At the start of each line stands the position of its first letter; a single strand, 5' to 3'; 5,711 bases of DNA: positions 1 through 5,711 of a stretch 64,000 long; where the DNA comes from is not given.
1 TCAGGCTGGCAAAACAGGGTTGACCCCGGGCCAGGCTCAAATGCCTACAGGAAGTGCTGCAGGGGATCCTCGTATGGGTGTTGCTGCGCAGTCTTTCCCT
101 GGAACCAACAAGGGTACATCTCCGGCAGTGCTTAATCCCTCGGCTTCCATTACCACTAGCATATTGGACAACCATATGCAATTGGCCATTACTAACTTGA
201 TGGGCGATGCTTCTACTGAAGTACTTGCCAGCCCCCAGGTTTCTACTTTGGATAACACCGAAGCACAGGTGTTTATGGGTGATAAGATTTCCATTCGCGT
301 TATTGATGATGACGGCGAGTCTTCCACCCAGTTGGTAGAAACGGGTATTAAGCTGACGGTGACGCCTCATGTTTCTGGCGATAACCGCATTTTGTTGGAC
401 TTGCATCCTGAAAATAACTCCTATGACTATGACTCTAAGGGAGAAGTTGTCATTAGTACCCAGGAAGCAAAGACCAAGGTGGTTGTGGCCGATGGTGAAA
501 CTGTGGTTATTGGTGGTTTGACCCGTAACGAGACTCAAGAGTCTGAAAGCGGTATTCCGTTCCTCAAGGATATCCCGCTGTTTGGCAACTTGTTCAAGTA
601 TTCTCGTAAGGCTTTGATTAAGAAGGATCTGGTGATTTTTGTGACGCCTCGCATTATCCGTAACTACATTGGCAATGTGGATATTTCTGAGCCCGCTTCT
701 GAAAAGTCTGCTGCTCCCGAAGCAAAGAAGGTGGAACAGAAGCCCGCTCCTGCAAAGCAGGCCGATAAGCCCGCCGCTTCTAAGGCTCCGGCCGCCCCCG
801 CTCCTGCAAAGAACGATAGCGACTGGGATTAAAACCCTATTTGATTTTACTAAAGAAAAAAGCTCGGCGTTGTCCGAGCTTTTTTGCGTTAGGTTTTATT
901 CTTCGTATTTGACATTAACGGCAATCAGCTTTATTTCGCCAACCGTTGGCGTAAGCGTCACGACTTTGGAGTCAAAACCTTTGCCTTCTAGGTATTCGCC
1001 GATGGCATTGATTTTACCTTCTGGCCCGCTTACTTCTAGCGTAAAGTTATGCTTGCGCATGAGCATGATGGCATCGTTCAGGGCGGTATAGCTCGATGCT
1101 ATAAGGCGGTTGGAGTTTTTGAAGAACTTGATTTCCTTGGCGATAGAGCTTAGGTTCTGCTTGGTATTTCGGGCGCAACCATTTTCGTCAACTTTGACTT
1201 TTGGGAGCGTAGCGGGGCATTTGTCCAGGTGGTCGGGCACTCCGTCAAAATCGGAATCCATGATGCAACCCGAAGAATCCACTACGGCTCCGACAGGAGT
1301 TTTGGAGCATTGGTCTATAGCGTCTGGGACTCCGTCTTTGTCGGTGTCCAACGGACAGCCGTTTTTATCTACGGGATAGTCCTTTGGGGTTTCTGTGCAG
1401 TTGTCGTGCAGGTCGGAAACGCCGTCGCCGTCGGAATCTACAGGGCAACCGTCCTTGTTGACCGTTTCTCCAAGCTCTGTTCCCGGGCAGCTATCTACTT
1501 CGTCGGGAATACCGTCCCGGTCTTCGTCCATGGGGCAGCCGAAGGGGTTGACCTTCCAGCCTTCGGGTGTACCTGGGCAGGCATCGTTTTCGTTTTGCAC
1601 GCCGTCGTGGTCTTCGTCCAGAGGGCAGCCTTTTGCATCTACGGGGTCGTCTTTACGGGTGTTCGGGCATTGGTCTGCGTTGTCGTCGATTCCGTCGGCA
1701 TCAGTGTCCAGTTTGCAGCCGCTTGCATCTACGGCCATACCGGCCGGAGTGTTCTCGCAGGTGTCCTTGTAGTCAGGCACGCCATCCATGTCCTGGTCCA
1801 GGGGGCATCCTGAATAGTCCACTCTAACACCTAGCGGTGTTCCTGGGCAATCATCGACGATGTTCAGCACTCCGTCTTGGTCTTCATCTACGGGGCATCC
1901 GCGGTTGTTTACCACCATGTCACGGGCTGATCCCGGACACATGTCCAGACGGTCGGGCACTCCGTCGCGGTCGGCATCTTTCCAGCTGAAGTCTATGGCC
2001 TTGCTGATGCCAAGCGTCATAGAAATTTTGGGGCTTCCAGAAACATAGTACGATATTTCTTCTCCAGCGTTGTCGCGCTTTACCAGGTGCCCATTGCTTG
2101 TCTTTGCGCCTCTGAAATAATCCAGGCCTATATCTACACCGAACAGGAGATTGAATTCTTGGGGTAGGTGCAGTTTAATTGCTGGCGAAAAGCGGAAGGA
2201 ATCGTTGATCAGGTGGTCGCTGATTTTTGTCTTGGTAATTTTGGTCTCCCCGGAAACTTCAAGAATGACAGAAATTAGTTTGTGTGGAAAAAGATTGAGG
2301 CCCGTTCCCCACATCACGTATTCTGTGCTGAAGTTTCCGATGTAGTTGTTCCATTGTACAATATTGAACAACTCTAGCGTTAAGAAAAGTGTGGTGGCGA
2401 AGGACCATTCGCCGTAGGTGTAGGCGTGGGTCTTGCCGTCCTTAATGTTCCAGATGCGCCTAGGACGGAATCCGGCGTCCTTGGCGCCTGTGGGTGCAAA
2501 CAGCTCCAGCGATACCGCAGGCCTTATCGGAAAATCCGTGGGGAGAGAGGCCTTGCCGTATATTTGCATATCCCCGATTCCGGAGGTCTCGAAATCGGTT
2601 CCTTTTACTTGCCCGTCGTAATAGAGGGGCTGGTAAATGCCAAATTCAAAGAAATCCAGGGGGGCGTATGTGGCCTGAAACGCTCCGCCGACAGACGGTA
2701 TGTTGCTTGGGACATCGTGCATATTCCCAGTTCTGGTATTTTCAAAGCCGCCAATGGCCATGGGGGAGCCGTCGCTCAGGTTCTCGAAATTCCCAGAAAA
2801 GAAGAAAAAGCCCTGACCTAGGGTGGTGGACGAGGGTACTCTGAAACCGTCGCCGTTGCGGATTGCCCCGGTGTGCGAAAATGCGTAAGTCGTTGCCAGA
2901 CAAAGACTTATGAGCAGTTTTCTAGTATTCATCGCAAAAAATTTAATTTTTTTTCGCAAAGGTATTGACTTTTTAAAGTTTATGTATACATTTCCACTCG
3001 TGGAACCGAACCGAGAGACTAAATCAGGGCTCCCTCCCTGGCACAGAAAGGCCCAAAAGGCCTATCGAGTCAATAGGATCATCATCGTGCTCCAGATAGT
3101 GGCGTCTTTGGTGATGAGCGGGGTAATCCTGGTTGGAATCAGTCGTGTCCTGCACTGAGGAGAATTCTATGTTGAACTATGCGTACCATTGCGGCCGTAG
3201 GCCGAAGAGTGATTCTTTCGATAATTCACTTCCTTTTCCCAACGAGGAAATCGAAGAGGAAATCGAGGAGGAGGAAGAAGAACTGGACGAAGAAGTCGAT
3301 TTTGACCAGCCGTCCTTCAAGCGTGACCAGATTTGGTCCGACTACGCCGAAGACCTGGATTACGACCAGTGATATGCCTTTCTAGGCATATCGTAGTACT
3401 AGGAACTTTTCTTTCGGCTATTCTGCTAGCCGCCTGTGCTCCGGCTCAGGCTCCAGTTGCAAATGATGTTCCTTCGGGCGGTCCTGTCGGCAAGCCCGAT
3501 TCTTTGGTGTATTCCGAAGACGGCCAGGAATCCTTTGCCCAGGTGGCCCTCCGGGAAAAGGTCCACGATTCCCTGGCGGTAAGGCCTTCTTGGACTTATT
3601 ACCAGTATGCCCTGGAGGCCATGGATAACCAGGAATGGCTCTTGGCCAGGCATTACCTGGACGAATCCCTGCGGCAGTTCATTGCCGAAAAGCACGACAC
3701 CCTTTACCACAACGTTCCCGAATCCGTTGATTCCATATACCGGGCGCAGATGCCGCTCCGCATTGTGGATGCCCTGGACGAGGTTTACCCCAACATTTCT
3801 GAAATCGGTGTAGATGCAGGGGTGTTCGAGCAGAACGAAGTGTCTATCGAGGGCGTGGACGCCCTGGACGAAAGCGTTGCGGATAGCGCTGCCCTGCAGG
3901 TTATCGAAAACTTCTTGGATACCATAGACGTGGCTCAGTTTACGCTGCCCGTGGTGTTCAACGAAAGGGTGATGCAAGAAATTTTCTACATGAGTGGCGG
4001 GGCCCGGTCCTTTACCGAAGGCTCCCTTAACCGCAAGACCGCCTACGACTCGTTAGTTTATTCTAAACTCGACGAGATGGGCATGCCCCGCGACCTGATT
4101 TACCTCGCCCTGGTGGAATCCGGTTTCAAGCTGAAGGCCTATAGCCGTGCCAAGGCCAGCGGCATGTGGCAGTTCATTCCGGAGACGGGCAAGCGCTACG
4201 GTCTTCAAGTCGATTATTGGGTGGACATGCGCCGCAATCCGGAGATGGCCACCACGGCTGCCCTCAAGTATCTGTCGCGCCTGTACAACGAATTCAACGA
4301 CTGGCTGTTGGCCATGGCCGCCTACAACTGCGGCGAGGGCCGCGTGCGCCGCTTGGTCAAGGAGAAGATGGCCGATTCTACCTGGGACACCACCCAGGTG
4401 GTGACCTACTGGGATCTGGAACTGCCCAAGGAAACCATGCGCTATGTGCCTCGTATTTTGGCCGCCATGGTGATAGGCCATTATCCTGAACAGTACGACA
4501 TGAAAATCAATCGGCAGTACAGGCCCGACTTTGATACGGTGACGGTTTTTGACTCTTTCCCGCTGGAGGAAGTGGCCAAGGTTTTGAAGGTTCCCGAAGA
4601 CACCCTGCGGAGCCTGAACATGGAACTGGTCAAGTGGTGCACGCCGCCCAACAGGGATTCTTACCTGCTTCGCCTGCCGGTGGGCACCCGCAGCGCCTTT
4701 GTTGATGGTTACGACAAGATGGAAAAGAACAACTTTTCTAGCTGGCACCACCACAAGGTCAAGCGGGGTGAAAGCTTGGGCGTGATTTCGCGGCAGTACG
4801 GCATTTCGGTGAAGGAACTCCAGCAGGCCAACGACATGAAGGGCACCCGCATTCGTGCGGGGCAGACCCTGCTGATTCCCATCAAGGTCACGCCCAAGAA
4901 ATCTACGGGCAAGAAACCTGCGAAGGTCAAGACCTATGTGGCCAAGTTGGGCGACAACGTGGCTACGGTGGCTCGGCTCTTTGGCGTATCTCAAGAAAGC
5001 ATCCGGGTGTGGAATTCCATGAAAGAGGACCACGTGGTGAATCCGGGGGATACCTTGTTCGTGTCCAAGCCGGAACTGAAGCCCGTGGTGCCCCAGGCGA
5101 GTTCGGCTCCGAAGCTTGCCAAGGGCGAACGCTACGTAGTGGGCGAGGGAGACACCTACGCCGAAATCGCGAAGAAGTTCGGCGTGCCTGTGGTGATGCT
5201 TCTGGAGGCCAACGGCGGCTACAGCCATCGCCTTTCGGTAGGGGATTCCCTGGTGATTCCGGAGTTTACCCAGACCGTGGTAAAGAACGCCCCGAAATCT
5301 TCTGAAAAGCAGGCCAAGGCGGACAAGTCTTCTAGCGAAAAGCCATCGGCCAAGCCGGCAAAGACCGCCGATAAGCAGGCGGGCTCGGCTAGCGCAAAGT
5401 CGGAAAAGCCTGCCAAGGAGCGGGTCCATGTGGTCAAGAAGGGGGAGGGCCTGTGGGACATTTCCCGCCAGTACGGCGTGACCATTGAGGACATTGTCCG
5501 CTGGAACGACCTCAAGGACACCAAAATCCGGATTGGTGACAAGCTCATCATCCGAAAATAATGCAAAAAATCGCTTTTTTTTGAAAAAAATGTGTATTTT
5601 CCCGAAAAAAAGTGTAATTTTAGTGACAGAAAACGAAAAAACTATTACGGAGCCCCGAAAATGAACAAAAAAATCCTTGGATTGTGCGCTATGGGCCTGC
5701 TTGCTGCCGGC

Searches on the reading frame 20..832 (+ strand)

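Call 6: search_protein_families(library=pfam, proteins=[window:20-832:+], max_evalue=0.001)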
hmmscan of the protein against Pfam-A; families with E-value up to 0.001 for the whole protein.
window:20-832:+ (270 aa): 1 family
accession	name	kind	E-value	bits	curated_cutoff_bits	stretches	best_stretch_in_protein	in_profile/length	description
PF00263.26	Secretin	-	3e-44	151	27.5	1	63-214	5-169/169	Bacterial type II and III secretion system protein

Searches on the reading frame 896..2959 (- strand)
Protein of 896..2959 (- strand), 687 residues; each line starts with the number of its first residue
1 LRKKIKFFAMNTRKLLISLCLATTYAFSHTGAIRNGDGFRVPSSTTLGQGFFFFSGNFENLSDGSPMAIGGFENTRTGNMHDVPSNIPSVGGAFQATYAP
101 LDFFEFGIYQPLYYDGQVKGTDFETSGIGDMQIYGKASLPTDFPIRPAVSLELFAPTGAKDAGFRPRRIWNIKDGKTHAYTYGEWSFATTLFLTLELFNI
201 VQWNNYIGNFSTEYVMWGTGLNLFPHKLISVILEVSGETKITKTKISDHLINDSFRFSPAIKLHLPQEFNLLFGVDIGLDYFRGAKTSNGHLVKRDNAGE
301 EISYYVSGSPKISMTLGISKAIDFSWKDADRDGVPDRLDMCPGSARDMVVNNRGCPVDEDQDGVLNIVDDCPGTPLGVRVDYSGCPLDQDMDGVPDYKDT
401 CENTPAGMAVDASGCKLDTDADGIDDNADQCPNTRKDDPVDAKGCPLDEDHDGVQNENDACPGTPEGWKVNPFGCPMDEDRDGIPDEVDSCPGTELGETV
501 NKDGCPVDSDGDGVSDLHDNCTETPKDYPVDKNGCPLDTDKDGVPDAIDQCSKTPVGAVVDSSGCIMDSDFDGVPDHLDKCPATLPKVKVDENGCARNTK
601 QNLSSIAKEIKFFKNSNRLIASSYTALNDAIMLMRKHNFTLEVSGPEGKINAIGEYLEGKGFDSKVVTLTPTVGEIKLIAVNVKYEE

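Call 6: search_protein_families(library=pfam, proteins=[window:896-2959:-], max_evalue=0.001)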
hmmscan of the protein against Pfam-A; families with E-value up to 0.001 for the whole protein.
window:896-2959:- (687 aa): 1 family
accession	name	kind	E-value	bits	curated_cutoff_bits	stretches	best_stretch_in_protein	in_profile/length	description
PF02412.23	TSP_3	-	2.8e-29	101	25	1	385-405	12-32/36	Thrombospondin type 3 repeat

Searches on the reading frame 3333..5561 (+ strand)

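Call 6: search_protein_families(library=pfam, proteins=[window:3333-5561:+], max_evalue=0.001)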
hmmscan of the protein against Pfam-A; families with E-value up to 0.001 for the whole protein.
window:3333-5561:+ (742 aa): 7 families
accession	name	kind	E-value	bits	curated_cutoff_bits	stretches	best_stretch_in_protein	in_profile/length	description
PF01476.26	LysM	-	2.1e-49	165.6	20.9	4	699-740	1-42/43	LysM domain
PF01464.25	SLT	-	4.4e-28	97.6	21.3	1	250-351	12-114/117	Transglycosylase SLT domain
PF23473.1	LysM3_LYK4_5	-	7.2e-19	68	29.3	1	534-574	4-43/48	LYK4/5 LysM3 domain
PF23446.1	LysM1_NFP_LYK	-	9.2e-09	36.5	36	0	481-518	17-56/60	NFP/LYK LysM1 domain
PF13518.12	HTH_28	-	1.5e-06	28.6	25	0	536-560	9-32/52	Helix-turn-helix domain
PF04545.22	Sigma70_r4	-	1.4e-05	25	24.1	0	600-619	16-33/50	Sigma-70, region 4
PF13384.12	HTH_23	-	0.00062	19.9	24.6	0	536-560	14-37/50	Homeodomain-like domain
